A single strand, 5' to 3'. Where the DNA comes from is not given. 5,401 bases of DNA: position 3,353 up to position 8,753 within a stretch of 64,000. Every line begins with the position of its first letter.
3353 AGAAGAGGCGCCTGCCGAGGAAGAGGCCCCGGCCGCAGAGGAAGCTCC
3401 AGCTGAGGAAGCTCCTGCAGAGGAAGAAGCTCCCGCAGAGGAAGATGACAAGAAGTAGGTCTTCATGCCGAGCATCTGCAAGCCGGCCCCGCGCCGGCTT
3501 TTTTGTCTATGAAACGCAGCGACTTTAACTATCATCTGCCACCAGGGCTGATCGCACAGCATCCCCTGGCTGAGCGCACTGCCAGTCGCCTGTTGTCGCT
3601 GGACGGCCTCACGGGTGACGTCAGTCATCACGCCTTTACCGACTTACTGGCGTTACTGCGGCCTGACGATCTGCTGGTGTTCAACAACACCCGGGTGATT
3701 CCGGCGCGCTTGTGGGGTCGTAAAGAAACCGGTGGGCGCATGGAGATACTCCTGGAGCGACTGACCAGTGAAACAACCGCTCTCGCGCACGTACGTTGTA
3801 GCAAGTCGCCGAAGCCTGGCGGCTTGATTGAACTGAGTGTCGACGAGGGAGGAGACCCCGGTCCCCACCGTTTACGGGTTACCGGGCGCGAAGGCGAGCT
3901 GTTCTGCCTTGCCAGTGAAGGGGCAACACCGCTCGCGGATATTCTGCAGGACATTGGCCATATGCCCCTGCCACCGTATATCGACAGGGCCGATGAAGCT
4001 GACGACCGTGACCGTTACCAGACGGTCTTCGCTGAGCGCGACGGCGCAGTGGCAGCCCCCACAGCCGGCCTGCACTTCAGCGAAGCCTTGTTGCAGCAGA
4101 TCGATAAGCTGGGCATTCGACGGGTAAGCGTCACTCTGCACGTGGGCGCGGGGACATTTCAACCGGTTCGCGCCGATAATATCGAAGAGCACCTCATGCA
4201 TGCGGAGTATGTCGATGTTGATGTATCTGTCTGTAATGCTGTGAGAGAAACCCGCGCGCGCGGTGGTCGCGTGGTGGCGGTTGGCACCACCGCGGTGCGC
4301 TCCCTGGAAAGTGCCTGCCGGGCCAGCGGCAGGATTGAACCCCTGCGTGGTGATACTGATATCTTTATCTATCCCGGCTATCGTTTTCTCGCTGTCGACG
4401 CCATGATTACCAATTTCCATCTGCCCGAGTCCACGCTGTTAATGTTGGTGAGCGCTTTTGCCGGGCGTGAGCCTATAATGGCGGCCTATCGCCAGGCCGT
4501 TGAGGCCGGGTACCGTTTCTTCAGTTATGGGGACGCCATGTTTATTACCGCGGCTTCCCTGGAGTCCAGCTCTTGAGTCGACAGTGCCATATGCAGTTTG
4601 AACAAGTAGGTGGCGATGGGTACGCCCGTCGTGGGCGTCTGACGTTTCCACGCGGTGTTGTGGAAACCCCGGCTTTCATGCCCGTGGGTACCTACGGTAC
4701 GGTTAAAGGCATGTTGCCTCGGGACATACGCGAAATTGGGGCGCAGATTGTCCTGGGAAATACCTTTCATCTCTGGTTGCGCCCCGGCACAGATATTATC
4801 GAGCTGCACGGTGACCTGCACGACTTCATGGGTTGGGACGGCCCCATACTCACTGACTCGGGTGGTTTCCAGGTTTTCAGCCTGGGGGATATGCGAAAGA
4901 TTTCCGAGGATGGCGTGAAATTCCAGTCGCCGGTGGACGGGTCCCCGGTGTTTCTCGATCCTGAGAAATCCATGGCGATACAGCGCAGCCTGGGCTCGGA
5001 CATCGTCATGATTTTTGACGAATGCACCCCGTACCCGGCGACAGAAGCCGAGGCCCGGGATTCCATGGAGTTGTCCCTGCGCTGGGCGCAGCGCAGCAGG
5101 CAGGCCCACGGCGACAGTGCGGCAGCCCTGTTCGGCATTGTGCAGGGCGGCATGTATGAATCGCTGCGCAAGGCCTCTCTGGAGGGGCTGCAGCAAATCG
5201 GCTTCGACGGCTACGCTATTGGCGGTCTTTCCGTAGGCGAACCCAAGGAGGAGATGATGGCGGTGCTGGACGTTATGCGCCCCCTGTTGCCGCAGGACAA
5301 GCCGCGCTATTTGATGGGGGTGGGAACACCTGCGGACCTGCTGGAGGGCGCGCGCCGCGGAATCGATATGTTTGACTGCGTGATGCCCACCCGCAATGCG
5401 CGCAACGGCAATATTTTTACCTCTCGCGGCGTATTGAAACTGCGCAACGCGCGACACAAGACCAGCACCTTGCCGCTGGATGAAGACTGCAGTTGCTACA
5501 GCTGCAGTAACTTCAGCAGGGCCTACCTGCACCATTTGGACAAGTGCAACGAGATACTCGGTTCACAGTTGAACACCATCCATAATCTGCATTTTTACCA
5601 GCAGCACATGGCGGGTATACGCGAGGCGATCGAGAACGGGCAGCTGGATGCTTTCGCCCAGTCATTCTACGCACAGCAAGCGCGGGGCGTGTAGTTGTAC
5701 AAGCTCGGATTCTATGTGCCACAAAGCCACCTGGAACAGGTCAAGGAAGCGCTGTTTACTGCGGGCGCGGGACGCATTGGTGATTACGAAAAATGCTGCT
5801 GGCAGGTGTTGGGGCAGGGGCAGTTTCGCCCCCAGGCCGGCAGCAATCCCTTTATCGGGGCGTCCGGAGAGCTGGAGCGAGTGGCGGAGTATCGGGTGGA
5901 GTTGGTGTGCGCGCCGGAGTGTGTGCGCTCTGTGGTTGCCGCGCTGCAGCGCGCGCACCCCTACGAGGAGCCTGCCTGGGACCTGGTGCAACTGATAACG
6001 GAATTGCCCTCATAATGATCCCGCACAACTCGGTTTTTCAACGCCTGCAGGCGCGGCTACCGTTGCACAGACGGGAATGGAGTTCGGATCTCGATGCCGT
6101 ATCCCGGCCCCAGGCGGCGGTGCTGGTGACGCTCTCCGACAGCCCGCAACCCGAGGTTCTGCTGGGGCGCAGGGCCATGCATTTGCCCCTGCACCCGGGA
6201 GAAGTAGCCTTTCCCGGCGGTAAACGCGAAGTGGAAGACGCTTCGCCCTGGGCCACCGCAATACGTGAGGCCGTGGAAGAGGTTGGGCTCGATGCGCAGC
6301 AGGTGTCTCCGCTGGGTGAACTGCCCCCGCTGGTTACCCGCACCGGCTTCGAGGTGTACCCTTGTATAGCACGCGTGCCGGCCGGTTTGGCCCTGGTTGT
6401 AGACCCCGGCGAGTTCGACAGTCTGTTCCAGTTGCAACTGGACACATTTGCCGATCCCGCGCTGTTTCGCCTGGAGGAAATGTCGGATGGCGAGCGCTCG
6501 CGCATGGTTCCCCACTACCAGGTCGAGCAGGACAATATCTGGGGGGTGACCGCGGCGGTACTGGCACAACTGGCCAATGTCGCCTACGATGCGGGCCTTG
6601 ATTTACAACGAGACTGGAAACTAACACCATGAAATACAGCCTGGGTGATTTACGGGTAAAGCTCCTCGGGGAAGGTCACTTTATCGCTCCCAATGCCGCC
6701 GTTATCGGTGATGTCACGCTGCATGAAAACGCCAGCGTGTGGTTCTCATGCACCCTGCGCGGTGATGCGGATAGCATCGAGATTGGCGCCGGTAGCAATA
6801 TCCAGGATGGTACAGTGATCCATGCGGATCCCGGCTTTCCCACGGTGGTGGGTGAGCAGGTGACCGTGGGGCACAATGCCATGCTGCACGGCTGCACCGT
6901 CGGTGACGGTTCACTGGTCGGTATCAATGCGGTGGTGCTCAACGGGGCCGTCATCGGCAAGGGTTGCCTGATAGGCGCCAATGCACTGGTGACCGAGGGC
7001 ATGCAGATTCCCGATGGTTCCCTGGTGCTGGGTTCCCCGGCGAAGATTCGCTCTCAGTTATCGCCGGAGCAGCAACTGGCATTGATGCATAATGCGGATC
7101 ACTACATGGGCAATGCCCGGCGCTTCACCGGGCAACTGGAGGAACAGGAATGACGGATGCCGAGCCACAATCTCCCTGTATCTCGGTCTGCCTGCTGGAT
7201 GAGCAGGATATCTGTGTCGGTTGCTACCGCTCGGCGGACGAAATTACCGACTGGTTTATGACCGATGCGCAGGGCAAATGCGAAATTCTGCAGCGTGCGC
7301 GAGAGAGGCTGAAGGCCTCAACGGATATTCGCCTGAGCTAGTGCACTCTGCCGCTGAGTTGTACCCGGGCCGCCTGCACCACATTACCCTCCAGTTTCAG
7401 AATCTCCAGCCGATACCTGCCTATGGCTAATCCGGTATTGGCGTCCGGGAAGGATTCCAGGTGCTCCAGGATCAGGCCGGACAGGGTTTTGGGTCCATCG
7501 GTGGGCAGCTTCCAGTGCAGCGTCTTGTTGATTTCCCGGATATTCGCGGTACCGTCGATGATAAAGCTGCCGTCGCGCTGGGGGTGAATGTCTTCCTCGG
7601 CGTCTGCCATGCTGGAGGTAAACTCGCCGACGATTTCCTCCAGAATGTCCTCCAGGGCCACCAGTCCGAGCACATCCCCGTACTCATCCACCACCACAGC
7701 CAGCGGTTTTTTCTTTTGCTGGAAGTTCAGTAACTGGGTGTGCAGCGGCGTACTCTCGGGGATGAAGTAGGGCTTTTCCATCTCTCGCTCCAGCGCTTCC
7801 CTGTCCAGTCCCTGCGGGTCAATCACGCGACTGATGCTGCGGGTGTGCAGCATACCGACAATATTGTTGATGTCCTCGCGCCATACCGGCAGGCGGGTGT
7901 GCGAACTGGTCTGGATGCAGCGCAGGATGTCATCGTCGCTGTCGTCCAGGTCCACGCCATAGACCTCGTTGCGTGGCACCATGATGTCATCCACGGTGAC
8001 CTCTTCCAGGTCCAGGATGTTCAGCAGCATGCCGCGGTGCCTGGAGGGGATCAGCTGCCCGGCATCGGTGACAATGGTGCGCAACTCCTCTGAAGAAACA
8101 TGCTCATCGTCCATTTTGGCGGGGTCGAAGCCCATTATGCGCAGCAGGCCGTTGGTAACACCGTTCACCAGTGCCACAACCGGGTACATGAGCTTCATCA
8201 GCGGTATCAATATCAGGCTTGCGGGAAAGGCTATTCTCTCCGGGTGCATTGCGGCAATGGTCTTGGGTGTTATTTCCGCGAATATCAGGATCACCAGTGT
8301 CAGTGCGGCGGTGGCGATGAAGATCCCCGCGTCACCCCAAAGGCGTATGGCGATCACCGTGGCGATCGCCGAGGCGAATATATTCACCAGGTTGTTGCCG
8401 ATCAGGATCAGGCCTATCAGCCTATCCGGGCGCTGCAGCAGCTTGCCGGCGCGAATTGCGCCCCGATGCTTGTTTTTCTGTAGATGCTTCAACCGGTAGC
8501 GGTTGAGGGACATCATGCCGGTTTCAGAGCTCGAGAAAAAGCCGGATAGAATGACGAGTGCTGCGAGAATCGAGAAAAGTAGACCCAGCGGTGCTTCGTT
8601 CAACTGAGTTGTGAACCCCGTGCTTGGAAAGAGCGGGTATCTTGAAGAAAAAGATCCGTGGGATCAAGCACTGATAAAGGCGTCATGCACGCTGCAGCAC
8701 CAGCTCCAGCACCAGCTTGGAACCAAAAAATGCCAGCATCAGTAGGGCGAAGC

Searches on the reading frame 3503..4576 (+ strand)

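Call 59: search_protein_families(library=pfam, proteins=[window:3503-4576:+], max_evalue=0.000001)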
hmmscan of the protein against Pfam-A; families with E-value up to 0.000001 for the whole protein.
window:3503-4576:+ (357 aa): 1 family
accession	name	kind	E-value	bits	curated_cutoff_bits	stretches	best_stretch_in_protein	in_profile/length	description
PF02547.20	Queuosine_synth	-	2.4e-129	431.5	25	1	6-348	2-322/322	Queuosine biosynthesis protein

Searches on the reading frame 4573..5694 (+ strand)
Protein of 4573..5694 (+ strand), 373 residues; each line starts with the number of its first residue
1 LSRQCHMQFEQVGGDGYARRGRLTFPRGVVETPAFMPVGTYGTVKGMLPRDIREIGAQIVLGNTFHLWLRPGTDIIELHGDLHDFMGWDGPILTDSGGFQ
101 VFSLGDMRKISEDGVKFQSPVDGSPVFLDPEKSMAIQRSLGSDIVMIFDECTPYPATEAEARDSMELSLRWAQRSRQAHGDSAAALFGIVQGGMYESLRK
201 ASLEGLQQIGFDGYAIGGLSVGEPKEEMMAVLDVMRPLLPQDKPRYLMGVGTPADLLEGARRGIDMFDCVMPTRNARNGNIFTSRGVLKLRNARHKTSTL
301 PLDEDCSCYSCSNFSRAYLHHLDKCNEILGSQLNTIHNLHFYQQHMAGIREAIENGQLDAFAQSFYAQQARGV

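Call 59: search_protein_families(library=pfam, proteins=[window:4573-5694:+], max_evalue=0.000001)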
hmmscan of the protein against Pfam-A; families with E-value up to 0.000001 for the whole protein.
window:4573-5694:+ (373 aa): 1 family
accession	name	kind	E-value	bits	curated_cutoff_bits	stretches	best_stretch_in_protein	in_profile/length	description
PF01702.25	TGT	-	1.9e-166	554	26.3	1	16-369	2-355/357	Queuine tRNA-ribosyltransferase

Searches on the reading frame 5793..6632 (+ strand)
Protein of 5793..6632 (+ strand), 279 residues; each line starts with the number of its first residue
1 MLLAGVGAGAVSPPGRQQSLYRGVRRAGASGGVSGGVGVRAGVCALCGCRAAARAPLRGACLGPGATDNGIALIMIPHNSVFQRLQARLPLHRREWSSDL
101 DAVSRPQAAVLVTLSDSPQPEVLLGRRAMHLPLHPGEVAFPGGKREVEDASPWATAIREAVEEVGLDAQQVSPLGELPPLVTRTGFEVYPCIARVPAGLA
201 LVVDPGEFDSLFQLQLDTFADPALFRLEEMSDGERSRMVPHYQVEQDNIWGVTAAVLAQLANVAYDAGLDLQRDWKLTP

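Call 59: search_protein_families(library=pfam, proteins=[window:5793-6632:+], max_evalue=0.000001)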
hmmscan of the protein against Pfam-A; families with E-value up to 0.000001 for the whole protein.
window:5793-6632:+ (279 aa): 1 family
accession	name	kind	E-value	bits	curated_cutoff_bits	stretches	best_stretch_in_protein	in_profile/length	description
PF00293.34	NUDIX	-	1.9e-12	47.8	21.1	1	107-190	3-82/134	NUDIX domain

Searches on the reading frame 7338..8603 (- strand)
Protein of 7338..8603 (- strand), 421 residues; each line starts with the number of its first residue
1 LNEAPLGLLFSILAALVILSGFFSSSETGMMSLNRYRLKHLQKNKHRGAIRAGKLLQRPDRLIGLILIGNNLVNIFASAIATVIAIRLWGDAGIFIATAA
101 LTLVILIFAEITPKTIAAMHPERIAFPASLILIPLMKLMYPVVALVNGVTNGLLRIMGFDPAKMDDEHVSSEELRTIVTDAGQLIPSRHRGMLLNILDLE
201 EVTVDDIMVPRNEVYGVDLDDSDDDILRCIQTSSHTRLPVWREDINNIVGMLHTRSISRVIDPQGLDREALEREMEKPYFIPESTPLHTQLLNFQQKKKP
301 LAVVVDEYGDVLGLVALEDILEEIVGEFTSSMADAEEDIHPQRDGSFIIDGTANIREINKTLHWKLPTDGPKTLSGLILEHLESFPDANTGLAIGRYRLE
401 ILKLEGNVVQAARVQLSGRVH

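Call 59: search_protein_families(library=pfam, proteins=[window:7338-8603:-], max_evalue=0.000001)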
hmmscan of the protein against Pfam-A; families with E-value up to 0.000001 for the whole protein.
window:7338-8603:- (421 aa): 3 families
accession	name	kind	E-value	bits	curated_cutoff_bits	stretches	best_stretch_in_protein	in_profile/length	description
PF01595.25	CNNM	-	5.6e-55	186.2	28.4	1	12-181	2-171/181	Cyclin M transmembrane N-terminal domain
PF03471.22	CorC_HlyC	-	2.6e-17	63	27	1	342-416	3-79/81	Transporter associated domain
PF00571.33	CBS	-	4.1e-11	43.5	24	0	277-325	8-56/57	CBS domain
